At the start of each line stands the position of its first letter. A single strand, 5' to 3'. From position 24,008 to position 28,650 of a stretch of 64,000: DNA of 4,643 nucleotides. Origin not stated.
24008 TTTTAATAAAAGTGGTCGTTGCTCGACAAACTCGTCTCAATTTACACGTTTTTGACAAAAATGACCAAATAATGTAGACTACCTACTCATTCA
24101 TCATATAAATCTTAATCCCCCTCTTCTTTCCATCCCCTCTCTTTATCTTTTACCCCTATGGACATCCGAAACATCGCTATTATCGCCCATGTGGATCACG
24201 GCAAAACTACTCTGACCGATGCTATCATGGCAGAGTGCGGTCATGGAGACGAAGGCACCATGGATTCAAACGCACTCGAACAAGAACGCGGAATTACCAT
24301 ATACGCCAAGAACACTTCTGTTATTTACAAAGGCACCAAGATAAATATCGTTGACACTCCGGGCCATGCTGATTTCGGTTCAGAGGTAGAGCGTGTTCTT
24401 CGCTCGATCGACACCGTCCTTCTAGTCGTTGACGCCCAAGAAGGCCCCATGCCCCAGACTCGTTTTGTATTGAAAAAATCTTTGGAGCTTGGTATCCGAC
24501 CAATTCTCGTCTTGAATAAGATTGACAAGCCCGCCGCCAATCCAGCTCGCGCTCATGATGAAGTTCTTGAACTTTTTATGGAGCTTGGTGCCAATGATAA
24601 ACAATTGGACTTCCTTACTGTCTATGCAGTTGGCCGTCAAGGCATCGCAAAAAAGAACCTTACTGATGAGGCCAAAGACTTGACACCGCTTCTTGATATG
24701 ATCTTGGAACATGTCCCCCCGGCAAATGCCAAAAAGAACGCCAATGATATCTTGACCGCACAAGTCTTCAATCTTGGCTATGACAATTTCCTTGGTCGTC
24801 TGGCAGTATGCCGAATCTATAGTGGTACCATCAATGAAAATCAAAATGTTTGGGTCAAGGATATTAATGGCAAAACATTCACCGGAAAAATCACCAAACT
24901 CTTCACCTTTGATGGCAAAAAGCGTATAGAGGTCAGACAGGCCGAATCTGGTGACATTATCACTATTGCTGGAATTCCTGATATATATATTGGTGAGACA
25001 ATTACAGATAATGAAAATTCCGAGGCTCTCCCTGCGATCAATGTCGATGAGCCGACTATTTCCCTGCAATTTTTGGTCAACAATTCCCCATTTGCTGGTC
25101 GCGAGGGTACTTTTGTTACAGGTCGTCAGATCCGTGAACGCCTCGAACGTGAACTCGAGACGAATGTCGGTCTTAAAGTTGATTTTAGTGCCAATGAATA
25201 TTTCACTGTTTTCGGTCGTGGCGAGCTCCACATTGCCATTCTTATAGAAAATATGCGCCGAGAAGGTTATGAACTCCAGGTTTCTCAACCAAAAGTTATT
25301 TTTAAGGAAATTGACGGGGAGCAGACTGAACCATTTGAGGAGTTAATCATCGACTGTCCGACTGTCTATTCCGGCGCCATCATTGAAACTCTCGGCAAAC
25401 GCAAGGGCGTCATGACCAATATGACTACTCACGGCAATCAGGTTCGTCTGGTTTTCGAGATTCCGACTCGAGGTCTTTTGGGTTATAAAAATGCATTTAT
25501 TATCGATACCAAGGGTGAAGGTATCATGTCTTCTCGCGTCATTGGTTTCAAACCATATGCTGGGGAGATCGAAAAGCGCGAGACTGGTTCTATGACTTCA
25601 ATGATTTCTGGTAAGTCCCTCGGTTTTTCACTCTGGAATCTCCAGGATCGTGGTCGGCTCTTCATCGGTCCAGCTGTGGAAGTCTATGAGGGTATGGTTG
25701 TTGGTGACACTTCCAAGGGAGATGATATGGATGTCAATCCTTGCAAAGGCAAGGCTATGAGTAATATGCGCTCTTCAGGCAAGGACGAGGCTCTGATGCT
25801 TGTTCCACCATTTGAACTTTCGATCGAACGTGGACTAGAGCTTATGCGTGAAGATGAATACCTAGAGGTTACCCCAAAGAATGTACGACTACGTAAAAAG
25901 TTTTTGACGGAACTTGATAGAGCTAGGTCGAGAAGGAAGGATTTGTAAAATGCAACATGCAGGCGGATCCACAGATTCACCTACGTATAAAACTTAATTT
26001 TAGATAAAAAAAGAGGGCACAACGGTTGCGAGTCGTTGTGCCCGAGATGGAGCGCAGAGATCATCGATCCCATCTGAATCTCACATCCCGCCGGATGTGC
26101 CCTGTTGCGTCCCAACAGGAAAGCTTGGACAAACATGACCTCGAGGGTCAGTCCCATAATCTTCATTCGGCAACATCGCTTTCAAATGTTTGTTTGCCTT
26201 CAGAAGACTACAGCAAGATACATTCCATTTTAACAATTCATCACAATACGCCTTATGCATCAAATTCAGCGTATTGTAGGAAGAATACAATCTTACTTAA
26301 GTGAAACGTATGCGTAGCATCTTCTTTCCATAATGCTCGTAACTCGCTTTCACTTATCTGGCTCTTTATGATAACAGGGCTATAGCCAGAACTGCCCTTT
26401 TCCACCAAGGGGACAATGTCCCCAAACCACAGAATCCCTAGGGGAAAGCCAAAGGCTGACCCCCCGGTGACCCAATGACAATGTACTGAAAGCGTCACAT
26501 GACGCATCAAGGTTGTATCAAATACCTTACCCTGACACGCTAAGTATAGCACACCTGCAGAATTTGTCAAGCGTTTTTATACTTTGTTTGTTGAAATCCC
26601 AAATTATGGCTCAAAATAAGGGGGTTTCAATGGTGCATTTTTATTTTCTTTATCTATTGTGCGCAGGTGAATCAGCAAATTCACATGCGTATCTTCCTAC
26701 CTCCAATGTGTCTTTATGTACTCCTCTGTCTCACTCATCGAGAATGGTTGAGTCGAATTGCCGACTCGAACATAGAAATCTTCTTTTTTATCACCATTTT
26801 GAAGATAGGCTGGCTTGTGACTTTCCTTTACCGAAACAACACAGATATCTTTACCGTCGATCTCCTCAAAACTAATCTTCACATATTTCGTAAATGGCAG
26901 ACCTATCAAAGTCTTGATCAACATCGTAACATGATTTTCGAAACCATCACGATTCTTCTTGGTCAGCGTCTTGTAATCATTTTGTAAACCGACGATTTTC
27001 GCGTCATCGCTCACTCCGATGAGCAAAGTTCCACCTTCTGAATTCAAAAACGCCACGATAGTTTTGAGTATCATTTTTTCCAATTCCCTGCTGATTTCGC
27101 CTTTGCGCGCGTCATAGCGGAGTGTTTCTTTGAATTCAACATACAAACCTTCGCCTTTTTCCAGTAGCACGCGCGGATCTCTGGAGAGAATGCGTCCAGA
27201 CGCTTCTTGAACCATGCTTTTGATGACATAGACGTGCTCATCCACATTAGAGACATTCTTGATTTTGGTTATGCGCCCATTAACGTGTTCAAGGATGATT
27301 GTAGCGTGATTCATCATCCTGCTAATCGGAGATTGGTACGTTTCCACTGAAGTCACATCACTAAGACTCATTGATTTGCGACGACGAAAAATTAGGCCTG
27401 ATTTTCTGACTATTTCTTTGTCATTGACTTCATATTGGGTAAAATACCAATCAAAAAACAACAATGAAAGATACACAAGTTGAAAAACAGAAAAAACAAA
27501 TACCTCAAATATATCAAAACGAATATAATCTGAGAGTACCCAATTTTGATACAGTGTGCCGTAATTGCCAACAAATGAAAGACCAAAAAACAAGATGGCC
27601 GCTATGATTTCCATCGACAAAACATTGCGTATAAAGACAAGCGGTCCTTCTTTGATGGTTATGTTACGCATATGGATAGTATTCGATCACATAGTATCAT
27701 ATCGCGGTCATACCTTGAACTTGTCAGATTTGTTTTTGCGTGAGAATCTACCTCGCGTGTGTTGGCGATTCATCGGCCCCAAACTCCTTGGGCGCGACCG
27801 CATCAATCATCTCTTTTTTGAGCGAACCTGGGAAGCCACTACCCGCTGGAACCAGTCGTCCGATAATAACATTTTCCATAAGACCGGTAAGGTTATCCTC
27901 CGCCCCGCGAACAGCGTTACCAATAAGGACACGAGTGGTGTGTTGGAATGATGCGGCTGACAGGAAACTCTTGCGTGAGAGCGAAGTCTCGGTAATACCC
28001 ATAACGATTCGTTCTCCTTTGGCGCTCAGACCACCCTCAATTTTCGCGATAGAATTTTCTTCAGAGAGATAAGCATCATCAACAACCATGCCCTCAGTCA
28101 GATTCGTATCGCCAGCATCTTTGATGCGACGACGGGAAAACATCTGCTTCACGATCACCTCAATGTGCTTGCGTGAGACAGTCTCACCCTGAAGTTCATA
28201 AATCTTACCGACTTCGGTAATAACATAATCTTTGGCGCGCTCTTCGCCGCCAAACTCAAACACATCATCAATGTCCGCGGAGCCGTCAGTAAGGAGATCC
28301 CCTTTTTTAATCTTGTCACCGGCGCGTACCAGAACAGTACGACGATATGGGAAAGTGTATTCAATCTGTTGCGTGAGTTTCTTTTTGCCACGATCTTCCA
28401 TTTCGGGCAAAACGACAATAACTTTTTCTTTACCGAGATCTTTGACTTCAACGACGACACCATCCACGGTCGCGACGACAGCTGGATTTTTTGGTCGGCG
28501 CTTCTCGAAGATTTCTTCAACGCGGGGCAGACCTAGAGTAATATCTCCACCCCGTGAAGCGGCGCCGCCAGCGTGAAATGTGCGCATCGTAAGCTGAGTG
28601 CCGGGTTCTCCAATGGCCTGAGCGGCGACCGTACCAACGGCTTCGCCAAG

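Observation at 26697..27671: Membrane PH-domain protein fused to an AlbA_2 (Schlafen-like) DNA/RNA-binding domain, immediately downstream of rpoC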

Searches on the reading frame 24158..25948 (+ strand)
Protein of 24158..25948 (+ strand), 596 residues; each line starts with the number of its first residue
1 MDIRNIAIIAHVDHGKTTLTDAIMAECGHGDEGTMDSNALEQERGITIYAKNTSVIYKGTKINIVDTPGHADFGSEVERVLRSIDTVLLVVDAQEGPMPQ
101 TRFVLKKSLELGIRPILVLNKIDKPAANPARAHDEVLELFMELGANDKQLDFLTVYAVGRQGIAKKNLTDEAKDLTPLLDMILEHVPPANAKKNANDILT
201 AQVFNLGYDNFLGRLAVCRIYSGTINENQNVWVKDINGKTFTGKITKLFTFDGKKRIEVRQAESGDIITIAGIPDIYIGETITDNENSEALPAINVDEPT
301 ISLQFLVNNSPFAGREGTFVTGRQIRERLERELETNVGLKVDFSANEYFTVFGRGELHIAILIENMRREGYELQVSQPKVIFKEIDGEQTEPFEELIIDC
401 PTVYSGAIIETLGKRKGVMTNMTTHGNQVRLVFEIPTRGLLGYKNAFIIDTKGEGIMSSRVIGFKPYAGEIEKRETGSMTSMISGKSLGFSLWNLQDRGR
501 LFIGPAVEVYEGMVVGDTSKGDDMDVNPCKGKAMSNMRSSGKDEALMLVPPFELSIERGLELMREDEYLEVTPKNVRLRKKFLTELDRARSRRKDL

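Call 32: search_protein_families(library=pfam, proteins=[window:24158-25948:+], max_evalue=0.001)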
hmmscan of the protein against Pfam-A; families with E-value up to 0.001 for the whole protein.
window:24158-25948:+ (596 aa): 7 families
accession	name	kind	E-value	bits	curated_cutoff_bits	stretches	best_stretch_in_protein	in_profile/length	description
PF00009.33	GTP_EFTU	-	2.3e-51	174.5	26.5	1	2-188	2-188/188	Elongation factor Tu GTP binding domain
PF21018.2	BipA_C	-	1.3e-40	138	23.8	1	476-584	1-109/110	TypA/BipA C-terminal domain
PF00679.30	EFG_C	-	5.3e-19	68.5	27.9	1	390-473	3-87/89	Elongation factor G C-terminus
PF03144.31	GTP_EFTU_D2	-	2.2e-13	50.8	30.3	1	213-283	1-73/73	Elongation factor Tu domain 2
PF22042.2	EF-G_D2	-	3.6e-10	40.3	27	1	200-284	3-83/84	Elongation factor G domain 2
PF01926.29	MMR_HSR1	-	6.1e-08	33.2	21.9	1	6-121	2-113/113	50S ribosome-binding GTPase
PF02421.24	FeoB_N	-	0.00022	21.2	27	1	44-138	31-131/156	Ferrous iron transport protein B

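Call 65: find_related_loci(query=window:24158-25948:+, collection=metagenome_contigs, flank=6000)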
Query window:24158-25948:+ (596 aa) in metagenome_contigs; peptide patterns used: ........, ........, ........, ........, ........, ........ (x = any residue, [..] = any of these).
132 stretches matched a pattern; 56 encode a relative of the query (tblastn E <= 1e-3); 56 distinct loci.
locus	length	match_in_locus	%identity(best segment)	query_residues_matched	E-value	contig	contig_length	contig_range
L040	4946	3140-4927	90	1-596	0e+0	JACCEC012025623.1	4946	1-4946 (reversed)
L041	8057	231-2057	89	1-596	0e+0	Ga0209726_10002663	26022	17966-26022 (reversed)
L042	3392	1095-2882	88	1-596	0e+0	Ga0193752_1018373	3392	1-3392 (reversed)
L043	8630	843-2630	88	1-596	0e+0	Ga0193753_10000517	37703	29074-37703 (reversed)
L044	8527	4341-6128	90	1-596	0e+0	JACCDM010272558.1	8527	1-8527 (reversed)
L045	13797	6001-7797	85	1-596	0e+0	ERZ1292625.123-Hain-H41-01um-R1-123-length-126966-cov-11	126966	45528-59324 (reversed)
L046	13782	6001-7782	85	1-596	0e+0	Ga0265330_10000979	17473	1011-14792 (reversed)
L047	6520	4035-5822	83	1-596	0e+0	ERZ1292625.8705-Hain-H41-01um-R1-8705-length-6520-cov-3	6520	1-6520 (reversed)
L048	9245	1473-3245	83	1-593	0e+0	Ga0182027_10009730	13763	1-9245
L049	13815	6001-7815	81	1-596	0e+0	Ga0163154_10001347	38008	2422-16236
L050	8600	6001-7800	81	1-596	0e+0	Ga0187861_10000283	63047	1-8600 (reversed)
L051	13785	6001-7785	82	2-595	0e+0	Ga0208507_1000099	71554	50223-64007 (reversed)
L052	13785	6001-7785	82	2-595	0e+0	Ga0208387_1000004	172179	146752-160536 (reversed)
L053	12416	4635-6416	82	1-596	0e+0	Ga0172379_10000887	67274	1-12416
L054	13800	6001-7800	81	2-595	0e+0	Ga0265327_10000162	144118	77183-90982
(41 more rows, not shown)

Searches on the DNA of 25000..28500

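Call 14: search_rna_families(source=window, start=25000, end=28500, threshold=evalue, max_evalue=1)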
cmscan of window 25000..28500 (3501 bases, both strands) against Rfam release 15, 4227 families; matches with E-value up to 1: 0.
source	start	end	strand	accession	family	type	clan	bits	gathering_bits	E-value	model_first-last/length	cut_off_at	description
